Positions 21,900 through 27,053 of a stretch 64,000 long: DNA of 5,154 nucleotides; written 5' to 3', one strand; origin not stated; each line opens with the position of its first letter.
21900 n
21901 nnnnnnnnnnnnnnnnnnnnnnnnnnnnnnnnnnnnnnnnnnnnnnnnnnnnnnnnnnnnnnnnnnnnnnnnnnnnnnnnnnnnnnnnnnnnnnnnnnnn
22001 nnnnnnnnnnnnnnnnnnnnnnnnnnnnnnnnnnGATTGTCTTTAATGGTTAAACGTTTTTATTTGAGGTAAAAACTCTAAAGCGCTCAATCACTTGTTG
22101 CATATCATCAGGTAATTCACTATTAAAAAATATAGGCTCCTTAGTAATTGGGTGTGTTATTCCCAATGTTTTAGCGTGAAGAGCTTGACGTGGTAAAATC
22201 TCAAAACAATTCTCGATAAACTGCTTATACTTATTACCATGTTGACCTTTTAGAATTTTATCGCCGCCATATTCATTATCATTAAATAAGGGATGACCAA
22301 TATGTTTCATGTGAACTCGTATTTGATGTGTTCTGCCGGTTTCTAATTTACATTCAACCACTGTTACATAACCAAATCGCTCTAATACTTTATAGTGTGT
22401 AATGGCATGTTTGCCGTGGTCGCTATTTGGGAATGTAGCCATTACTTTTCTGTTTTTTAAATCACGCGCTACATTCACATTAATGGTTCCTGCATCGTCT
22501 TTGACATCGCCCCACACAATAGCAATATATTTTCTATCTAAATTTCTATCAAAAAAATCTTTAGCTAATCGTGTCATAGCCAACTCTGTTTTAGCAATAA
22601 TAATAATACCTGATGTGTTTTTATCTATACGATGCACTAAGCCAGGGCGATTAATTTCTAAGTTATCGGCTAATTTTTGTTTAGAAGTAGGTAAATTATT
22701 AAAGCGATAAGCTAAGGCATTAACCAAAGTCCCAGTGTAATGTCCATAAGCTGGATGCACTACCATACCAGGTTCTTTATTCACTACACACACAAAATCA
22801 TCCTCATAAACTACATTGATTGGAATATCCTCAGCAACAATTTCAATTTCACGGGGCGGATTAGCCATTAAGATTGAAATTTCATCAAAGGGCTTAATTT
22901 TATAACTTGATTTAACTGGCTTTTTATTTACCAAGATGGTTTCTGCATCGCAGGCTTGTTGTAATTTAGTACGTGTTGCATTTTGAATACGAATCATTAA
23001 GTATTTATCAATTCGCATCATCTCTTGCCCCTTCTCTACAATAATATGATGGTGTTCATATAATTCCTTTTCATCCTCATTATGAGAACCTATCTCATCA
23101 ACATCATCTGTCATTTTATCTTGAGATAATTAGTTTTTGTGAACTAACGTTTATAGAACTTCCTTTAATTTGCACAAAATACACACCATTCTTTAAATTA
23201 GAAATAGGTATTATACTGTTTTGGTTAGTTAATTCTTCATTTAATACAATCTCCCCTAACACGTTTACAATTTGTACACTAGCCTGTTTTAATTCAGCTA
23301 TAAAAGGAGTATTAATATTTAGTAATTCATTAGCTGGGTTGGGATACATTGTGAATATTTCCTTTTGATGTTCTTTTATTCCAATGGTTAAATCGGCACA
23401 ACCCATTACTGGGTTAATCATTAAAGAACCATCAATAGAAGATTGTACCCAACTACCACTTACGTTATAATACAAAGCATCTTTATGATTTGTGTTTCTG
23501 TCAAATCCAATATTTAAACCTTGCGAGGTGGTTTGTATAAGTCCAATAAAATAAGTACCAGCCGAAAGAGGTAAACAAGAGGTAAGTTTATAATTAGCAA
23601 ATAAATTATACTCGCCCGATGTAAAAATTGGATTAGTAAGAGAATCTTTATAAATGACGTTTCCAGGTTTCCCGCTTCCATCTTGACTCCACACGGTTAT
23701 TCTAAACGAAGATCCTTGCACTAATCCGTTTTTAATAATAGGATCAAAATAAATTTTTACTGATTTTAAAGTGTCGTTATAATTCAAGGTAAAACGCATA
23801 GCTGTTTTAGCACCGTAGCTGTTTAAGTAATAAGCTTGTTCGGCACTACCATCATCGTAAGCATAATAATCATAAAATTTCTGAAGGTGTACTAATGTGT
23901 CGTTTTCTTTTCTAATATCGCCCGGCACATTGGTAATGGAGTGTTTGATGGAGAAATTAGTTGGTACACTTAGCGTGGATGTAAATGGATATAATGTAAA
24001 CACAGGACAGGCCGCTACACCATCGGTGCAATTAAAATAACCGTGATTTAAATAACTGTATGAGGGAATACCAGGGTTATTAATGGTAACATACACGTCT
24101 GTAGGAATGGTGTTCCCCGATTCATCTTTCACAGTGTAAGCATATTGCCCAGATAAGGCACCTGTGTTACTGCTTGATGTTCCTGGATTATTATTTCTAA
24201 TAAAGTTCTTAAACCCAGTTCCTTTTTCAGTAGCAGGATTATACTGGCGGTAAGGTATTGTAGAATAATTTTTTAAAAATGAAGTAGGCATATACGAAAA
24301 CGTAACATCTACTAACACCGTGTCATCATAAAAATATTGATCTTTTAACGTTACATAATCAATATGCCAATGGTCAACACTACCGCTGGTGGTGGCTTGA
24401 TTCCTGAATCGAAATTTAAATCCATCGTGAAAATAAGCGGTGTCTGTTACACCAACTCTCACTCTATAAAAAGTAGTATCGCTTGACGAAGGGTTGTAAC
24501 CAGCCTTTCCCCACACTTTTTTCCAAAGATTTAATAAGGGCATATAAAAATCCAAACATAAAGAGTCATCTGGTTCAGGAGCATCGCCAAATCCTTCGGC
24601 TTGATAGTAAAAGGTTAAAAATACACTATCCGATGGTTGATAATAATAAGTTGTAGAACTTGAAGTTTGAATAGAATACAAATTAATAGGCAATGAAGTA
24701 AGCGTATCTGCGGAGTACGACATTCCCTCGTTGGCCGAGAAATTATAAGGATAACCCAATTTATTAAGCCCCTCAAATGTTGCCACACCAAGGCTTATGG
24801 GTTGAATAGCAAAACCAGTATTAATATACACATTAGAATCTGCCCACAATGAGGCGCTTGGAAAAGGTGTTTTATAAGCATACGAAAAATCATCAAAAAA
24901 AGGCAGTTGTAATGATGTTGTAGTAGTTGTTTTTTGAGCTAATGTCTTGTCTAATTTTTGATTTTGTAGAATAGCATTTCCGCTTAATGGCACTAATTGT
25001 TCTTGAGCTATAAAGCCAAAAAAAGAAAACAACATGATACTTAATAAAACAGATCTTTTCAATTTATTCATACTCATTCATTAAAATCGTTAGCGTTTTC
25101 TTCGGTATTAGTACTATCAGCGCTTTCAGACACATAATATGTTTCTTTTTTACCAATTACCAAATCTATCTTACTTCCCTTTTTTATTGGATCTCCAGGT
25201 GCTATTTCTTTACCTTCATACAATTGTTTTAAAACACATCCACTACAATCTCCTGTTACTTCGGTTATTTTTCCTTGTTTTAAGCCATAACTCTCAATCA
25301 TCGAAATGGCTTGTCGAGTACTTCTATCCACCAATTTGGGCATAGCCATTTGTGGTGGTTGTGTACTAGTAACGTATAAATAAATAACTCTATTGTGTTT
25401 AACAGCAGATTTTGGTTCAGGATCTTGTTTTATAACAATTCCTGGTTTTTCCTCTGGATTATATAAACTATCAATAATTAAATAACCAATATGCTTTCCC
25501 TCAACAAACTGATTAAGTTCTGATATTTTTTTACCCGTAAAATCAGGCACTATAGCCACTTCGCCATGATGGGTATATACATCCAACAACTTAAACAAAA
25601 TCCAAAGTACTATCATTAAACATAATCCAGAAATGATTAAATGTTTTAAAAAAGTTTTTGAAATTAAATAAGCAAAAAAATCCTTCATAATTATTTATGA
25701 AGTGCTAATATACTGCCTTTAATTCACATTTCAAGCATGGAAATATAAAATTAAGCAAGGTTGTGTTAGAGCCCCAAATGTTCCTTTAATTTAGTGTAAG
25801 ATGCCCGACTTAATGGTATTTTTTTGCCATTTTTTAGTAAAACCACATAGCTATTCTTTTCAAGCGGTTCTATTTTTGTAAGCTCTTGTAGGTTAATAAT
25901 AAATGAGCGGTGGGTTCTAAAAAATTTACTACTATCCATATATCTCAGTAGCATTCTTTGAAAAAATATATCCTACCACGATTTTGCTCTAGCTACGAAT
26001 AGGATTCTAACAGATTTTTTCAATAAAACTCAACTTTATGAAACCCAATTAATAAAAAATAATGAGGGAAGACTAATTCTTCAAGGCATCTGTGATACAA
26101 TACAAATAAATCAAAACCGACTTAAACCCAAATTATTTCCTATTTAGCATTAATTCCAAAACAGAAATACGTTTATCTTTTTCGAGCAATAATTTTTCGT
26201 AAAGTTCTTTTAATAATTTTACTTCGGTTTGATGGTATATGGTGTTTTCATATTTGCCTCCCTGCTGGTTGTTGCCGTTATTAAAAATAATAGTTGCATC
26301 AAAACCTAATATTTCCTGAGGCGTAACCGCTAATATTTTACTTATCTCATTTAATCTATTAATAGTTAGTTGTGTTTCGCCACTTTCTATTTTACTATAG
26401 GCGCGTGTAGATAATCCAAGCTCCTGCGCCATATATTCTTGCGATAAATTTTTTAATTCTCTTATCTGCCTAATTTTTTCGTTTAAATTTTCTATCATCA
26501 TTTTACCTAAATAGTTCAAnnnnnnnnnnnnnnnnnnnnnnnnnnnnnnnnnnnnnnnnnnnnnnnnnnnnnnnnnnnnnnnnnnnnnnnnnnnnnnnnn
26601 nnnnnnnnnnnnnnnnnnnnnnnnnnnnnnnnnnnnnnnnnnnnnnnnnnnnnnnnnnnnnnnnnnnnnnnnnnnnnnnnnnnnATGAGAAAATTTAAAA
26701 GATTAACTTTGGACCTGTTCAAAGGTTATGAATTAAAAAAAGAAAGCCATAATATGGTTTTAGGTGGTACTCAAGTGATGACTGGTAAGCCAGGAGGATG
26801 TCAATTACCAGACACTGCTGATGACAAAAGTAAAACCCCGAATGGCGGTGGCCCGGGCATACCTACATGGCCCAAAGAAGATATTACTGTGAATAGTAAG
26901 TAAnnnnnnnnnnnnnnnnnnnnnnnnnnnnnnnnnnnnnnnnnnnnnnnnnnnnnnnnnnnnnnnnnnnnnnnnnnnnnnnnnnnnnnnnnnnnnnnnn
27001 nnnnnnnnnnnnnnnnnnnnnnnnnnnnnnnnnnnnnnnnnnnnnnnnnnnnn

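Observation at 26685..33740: Seven-gene grasp-with-SPASM type RiPP operon with a double-glycine precursor, a candidate uncharacterised peptide natural-product system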

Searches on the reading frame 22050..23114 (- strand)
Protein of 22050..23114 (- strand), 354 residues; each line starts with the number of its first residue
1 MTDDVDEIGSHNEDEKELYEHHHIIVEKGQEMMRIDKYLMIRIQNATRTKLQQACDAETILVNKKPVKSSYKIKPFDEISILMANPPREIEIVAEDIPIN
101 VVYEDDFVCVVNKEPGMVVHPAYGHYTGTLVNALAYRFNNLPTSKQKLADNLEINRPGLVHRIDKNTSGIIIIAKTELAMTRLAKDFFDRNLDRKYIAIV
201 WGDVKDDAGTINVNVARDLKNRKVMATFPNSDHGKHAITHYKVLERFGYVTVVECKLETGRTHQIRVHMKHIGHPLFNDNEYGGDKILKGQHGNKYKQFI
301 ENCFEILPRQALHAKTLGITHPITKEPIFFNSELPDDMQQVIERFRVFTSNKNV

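Call 69: search_protein_families(library=pfam, proteins=[window:22050-23114:-], max_evalue=0.0001)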
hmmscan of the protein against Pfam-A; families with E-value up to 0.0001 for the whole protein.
window:22050-23114:- (354 aa): 2 families
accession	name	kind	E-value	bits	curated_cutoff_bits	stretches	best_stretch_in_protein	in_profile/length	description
PF00849.27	PseudoU_synth_2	-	3.3e-31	109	26.8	1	109-271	3-152/152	RNA pseudouridylate synthase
PF01479.30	S4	-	2.5e-05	24.3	22.8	1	33-79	1-48/48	S4 domain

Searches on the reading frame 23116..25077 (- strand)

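Call 69: search_protein_families(library=pfam, proteins=[window:23116-25077:-], max_evalue=0.0001)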
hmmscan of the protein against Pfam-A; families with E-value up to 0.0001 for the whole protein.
window:23116-25077:- (653 aa): 1 family
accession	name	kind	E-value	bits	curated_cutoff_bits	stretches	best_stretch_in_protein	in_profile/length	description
PF18962.6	Por_Secre_tail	-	2.2e-14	54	27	1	577-651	1-75/75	Secretion system C-terminal sorting domain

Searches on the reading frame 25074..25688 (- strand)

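Call 69: search_protein_families(library=pfam, proteins=[window:25074-25688:-], max_evalue=0.0001)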
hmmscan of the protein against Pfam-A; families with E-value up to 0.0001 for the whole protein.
window:25074-25688:- (204 aa): 1 family
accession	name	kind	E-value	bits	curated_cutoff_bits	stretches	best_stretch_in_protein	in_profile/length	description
PF03793.24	PASTA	-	2.8e-17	62.9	23.2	2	46-106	2-62/64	PASTA domain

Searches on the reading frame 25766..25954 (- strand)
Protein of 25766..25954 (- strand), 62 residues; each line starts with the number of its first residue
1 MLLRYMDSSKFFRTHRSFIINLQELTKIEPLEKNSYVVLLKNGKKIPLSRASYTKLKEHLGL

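Call 3: search_protein_families(library=ncbifam, proteins=[window:25766-25954:-], max_evalue=0.01)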
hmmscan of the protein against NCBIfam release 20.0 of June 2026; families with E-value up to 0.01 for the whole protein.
window:25766-25954:- (62 aa): 3 families
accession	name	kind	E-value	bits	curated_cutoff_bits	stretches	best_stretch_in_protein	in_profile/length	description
NF008677.0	PRK11697.1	equivalog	1.3e-09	37.8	246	1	8-62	183-237/238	two-component system response regulator BtsR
NF010684.1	PRK14084.1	equivalog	3.6e-07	30.2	375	1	6-62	198-254/254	response regulator transcription factor LytR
NF046049.1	quorum_RR_AgrA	equivalog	0.0048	16.5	400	1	9-46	194-228/238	quorum-sensing response regulator AgrA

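Call 4: search_protein_families(library=pfam, proteins=[window:25766-25954:-], max_evalue=0.01)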
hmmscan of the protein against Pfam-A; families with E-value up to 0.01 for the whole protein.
window:25766-25954:- (62 aa): 1 family
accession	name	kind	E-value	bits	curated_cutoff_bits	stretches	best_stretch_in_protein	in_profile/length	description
PF04397.21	LytTR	-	7.4e-16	58.6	22.6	1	7-60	44-97/98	LytTr DNA-binding domain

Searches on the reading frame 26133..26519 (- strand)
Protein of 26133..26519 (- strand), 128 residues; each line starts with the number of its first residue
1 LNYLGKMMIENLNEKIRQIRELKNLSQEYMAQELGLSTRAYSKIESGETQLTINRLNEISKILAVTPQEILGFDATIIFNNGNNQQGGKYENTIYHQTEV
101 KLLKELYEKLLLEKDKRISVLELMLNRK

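Call 3: search_protein_families(library=ncbifam, proteins=[window:26133-26519:-], max_evalue=0.01)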
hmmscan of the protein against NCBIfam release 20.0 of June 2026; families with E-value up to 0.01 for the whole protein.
window:26133-26519:- (128 aa): 13 families
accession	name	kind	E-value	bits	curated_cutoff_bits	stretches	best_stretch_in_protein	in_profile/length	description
NF041951.1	phage_RstR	subfamily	3.1e-10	40.3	80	1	12-73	3-64/108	RstR family transcriptional repressor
NF006015.0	PRK08154.1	subfamily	5.8e-09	35.5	204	1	8-74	27-93/314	anaerobic benzoate catabolism transcriptional regulator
TIGR03070.1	couple_hipB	subfamily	4e-07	29.9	71.65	1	12-63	3-54/58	type II toxin-antitoxin system Y4mF family antitoxin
TIGR00270.2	TIGR00270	equivalog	4.9e-07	29.7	110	1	7-66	71-130/159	multiprotein bridging factor aMBF1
NF047948.1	male_kill_WMK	equivalog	7.5e-06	25.6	300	1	10-71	161-222/300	WO male-killing family protein Wmk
NF007257.0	PRK09706.1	subfamily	3.6e-05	23.6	101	1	10-75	4-69/135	transcriptional repressor DicA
TIGR03830.1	CxxCG_CxxCG_HTH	subfamily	6.2e-05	22.8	61.8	1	13-51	67-105/127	type II TA system antitoxin MqsA family protein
NF038139.1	Reg_Aceta_RamB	equivalog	9.7e-05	21.2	700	1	14-66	5-57/465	acetate metabolism transcriptional regulator RamB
NF046032.1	TransRegSlrRBacil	equivalog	0.0004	20.5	250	1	16-98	6-86/149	HTH-type transcriptional regulator SlrR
NF052239.1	antitox_spr1629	equivalog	0.00042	19.5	335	1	14-67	5-58/377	spr1629 family repressor/antitoxin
NF003162.0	PRK04140.1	equivalog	0.00079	18.5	263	1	14-65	129-180/317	transcriptional regulator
TIGR02147.1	Fsuc_second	paralog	0.0011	18.5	50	1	23-87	26-91/272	TIGR02147 family protein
NF041575.1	antitoxPezA_Strep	equivalog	0.0013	18.7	290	1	13-75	3-65/158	type II toxin-antitoxin system antitoxin PezA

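Call 4: search_protein_families(library=pfam, proteins=[window:26133-26519:-], max_evalue=0.01)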
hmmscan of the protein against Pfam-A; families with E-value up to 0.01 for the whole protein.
window:26133-26519:- (128 aa): 4 families
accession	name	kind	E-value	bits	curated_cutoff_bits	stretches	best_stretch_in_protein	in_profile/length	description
PF01381.28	HTH_3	-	7.2e-15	55.2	23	1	16-70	1-55/55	Helix-turn-helix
PF12844.13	HTH_19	-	2.2e-09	37.5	30.2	1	14-71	2-59/64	Helix-turn-helix domain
PF13443.12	HTH_26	-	7.7e-08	32.9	22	1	15-74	1-61/63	Cro/C1-type HTH DNA-binding domain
PF13560.12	HTH_31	-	8.5e-07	29.6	27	1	16-69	6-60/64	Helix-turn-helix domain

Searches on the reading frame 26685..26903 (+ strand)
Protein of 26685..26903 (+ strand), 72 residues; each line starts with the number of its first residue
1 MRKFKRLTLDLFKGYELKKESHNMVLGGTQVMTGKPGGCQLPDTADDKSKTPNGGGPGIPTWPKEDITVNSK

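Call 3: search_protein_families(library=ncbifam, proteins=[window:26685-26903:+], max_evalue=0.01)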
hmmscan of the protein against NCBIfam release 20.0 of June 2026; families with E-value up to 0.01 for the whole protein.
window:26685-26903:+ (72 aa): 0 families

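Call 4: search_protein_families(library=pfam, proteins=[window:26685-26903:+], max_evalue=0.01)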
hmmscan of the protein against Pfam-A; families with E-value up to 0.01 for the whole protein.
window:26685-26903:+ (72 aa): 0 families

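Call 6: search_protein_families(library=ncbifam, proteins=[window:26685-26903:+], max_evalue=10)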
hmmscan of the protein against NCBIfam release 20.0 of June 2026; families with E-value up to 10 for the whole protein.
window:26685-26903:+ (72 aa): 0 families

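Call 50: find_homologous_proteins(query=window:26685-26900:+, max_evalue=0.01)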
Query window:26685-26900:+ (72 aa): 4 proteins with E <= 0.01 among 4 candidates.
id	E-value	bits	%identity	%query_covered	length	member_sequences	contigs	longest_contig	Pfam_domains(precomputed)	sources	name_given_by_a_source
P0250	1.8e-34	135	85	99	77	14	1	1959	-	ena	-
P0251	7.0e-34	133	97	85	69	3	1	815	-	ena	-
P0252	7.0e-21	92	65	96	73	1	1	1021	-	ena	-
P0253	1.6e-20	90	90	67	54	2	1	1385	-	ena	-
